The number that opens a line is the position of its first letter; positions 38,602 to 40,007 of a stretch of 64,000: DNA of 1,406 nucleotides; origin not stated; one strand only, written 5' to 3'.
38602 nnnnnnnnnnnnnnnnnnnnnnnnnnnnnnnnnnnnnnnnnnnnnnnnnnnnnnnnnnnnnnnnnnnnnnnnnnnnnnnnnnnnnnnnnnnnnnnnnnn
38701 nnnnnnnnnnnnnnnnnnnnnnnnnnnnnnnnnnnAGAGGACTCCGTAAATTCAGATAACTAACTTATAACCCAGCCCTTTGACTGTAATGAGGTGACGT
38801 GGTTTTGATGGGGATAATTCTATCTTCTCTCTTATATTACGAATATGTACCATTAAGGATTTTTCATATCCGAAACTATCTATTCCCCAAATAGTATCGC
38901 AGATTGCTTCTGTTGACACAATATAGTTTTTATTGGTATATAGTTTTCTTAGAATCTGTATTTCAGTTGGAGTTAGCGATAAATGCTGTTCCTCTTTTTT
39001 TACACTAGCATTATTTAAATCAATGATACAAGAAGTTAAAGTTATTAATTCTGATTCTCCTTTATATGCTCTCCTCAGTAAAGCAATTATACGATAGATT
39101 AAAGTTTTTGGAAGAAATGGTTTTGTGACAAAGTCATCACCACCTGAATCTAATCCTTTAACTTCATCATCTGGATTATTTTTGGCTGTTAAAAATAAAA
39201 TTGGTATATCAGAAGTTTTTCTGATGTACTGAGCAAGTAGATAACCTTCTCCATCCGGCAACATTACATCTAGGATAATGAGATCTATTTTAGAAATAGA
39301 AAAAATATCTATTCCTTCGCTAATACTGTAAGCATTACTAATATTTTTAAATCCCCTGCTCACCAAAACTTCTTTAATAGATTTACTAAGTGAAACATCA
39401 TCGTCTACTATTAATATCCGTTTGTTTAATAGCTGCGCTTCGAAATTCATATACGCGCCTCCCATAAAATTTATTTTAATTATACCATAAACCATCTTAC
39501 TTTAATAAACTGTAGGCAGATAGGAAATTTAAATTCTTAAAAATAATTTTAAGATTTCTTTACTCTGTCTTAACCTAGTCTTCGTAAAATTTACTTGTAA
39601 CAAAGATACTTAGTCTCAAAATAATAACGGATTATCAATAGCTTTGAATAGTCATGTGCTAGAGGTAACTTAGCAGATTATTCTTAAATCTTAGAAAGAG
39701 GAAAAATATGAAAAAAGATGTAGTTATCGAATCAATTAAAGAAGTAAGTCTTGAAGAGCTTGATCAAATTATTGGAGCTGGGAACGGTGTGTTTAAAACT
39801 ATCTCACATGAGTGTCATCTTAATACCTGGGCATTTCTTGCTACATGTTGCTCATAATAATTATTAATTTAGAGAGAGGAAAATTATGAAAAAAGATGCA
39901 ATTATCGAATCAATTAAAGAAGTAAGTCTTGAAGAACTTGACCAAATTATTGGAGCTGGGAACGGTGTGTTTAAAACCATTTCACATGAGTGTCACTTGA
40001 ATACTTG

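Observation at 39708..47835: Three-precursor lacticin-481-group lanthipeptide locus with an SA-FF22-like core lacking one Lys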

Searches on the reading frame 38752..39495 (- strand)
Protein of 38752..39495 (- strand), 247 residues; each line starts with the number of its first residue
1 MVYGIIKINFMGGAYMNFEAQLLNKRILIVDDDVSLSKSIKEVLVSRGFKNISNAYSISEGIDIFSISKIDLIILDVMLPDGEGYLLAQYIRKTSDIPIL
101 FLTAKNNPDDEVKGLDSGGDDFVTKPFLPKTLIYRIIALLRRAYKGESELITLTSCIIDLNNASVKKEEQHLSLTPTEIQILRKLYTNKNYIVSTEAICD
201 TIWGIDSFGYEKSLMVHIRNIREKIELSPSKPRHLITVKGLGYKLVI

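Call 4: search_protein_families(library=pfam, proteins=[window:38752-39495:-], max_evalue=0.01)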
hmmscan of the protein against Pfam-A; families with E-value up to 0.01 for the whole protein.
window:38752-39495:- (247 aa): 2 families
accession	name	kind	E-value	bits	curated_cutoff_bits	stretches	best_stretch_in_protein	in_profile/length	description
PF00072.30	Response_reg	-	4.7e-24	85.1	30.2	1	27-136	1-110/111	Response regulator receiver domain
PF00486.34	Trans_reg_C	-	7.7e-21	74.4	26.2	1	170-245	2-77/77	Transcriptional regulatory protein, C terminal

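Call 67: search_protein_families(library=ncbifam, proteins=[window:38752-39450:-], max_evalue=0.00001)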
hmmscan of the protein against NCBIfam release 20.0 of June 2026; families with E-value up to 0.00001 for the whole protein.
window:38752-39450:- (232 aa): 81 families (the best 25 are shown)
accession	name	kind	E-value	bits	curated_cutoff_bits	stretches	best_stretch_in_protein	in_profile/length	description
NF040689.1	MtrAB_MtrA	equivalog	6.8e-54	182.5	300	1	12-229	1-217/219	MtrAB system response regulator MtrA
NF033117.2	vanR_ACDEGLN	exception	8.9e-48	162.8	350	1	12-230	1-225/226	VanR-ABDEGLN family response regulator transcription factor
NF045944.1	ResRegRpaBCyano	equivalog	7.3e-45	153.1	330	1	13-229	1-226/229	response regulator transcription factor RpaB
NF040534.1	resp_reg_YycF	equivalog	1.5e-44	152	340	1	10-230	1-227/231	response regulator YycF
TIGR02154.1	PhoB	equivalog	5.8e-44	150.1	296.2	1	9-230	2-225/226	phosphate regulon transcriptional regulator PhoB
NF053854.1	RespRegPhoBBctds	equivalog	2.3e-42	144.9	270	1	12-230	1-224/225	two-component system response regulator PhoB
NF000401.1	vanR-A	exception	1e-41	142.9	500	1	10-230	3-229/231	vancomycin resistance response regulator transcription factor VanR-A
NF007820.0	PRK10529.1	equivalog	7.9e-40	136.7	325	1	11-231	3-224/225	two-component system response regulator KdpE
NF007005.1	PRK09468.1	equivalog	5.3e-39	134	331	1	9-231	3-232/237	osmolarity response regulator transcription factor OmpR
NF033120.0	vanR_FM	exception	7.8e-39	133.7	460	1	11-230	5-229/231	vancomycin resistance response regulator transcription factor, VanR-F/VanR-M family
NF008296.0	PRK11083.1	equivalog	2.1e-38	132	273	1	10-230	4-225/228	two-component system response regulator CreB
NF041733.1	resp_reg_CseB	equivalog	4.5e-38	130.9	350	1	11-231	2-227/228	two-component system response regulator CseB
NF007928.2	PRK10643.1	equivalog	2.5e-36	125.4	330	1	11-230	2-216/216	two-component system response regulator PmrA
TIGR01387.1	cztR_silR_copR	subfamily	3e-36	125.1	279.2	1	12-230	1-218/218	heavy metal response regulator transcription factor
NF007546.0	PRK10161.1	equivalog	3.5e-36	124.9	471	1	9-230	2-225/229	phosphate response regulator transcription factor PhoB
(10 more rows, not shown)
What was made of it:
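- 38752..39450 (-): slnR, OmpR/PhoB-type response regulator (232 aa). The mechanical ORF runs to 39495, but homologues start at MNFEAQ with a GGGAGG ribosome-binding site. Pfam Response_reg + Trans_reg_C (call 4); NCBIfam (call 67).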

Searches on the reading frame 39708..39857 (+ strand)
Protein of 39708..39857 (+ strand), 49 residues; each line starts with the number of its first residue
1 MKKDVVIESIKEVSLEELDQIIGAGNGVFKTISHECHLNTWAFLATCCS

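Call 4: search_protein_families(library=pfam, proteins=[window:39708-39857:+], max_evalue=0.01)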
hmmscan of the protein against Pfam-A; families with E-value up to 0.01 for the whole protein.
window:39708-39857:+ (49 aa): 1 family
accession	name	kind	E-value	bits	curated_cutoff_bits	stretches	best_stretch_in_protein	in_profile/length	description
PF04604.19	L_biotic_typeA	-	1.6e-24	85.9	21.7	1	1-48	1-50/50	Type-A lantibiotic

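Call 12: list_cluster_members(proteins=[window:39708-39854:+, window:39886-40032:+, window:40282-40437:+, window:40460-43237:+])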
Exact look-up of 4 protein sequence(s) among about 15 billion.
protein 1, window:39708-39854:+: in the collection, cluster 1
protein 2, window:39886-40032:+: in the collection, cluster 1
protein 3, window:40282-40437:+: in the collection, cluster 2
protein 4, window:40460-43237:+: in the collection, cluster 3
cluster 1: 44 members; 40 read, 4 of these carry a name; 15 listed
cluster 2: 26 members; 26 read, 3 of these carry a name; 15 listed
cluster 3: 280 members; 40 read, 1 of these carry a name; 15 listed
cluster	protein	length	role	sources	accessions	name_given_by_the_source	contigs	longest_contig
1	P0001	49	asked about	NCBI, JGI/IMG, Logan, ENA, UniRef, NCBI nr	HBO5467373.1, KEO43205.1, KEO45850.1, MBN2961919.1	lantibiotic nukacin (plasmid) [Streptococcus salivarius] | lantibiotic streptococcin A-FF22 | Lantibiotic n=1 Tax=Streptococcus salivarius TaxID=1304 RepID=H6VLK3_STRSL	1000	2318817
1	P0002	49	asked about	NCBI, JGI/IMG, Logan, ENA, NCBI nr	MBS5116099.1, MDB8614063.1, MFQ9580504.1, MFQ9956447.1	lacticin 481 family lantibiotic [Streptococcus salivarius] | lantibiotic streptococcin A-FF22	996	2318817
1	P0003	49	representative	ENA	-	-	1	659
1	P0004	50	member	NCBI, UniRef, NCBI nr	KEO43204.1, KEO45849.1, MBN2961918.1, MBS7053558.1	lantibiotic nukacin (plasmid) [Streptococcus salivarius] | Lantibiotic n=2 Tax=Streptococcus salivarius TaxID=1304 RepID=A0A074JAW0_STRSL | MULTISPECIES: lacticin 481 family lantibiotic [Streptococcus]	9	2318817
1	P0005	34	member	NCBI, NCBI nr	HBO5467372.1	TPA: type A2 lantipeptide, partial [Pseudomonas aeruginosa] | type A2 lantipeptide [Pseudomonas aeruginosa]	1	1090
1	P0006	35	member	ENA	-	-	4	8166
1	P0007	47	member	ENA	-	-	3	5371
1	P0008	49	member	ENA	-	-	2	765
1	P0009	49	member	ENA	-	-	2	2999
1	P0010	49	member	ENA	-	-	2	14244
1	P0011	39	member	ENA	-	-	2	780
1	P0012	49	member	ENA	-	-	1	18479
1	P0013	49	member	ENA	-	-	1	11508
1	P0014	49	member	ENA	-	-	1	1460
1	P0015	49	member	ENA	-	-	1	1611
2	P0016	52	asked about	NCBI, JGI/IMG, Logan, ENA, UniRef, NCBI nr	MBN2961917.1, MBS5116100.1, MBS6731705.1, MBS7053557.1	hypothetical protein BSR19_11345 (plasmid) [Streptococcus salivarius] | mcdA1 | Lantibiotic n=2 Tax=Streptococcus TaxID=1301 RepID=H6VLK5_STRSL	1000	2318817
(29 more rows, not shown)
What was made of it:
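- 39708..39857 (+): slnA, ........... G32 prepeptide: leader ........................, core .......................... Exact match to UniRef H6VLK3_STRSL on 1000 or more contigs (call 12).
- The exact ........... are in UniRef/NCBI on about 1000 contigs or more (call 12).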

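Call 33: find_homologous_proteins(query=window:39708-39854:+, max_evalue=0.00001)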
Query seq(49 aa) (49 aa): 21 proteins with E <= 0.00001 among 24 candidates.
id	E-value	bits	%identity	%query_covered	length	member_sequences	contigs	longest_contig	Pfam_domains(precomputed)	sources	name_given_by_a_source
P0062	4.9e-25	103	100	100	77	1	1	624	PF04604.20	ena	-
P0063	3.8e-24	100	96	100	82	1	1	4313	PF04604.20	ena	-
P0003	1.0e-23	98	94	100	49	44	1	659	PF04604.20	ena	-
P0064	4.8e-20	87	100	84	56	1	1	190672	PF04604.20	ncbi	ncbi:MAG: lacticin 481 family lantibiotic [Streptococcus salivarius]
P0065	6.9e-19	84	86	98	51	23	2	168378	PF04604.20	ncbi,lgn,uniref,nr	ncbi:lacticin 481 family lantibiotic [Streptococcus pyogenes]|uniref:lacticin 481 family lantibiotic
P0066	2.5e-18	82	84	98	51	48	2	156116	PF04604.20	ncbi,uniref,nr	ncbi:TPA: type A2 lantipeptide [Streptococcus pyogenes]|uniref:lacticin 481 family lantibiotic n=1 T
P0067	2.7e-17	79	75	98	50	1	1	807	PF04604.20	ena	-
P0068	8.0e-16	74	75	100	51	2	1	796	PF04604.20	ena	-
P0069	3.4e-15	72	75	100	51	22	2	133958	PF04604.20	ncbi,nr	ncbi:TPA: type A2 lantipeptide [Streptococcus suis]|nr:type A2 lantipeptide [Streptococcus suis] HEM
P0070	2.0e-14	70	76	90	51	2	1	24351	PF04604.20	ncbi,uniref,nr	ncbi:lacticin 481 family lantibiotic [Streptococcus suis]|uniref:lacticin 481 family lantibiotic n=1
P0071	4.4e-13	66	67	100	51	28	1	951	PF04604.20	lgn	-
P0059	1.6e-11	61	75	98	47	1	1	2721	PF04604.20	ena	-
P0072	2.4e-11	60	77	78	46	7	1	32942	PF04604.20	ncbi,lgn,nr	ncbi:TPA: type A2 lantipeptide [Streptococcus suis]|nr:type A2 lantipeptide [Streptococcus suis]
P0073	6.7e-11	59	77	86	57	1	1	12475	PF04604.20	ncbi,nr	ncbi:Lantibiotic macedocin [Streptococcus pyogenes]|nr:lacticin 481 family lantibiotic [Streptococcu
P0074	3.0e-10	57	67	86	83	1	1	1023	PF04604.20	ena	-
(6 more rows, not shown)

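Call 67: search_protein_families(library=ncbifam, proteins=[window:39708-39857:+], max_evalue=0.00001)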
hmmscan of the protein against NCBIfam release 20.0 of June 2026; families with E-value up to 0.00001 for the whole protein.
window:39708-39857:+ (49 aa): 1 family
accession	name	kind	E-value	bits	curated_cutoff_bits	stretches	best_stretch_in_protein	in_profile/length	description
NF040664.1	HEC_x9_TCC_lant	equivalog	1.3e-22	79.6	46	1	11-48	1-39/39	lacticin 481 family lantibiotic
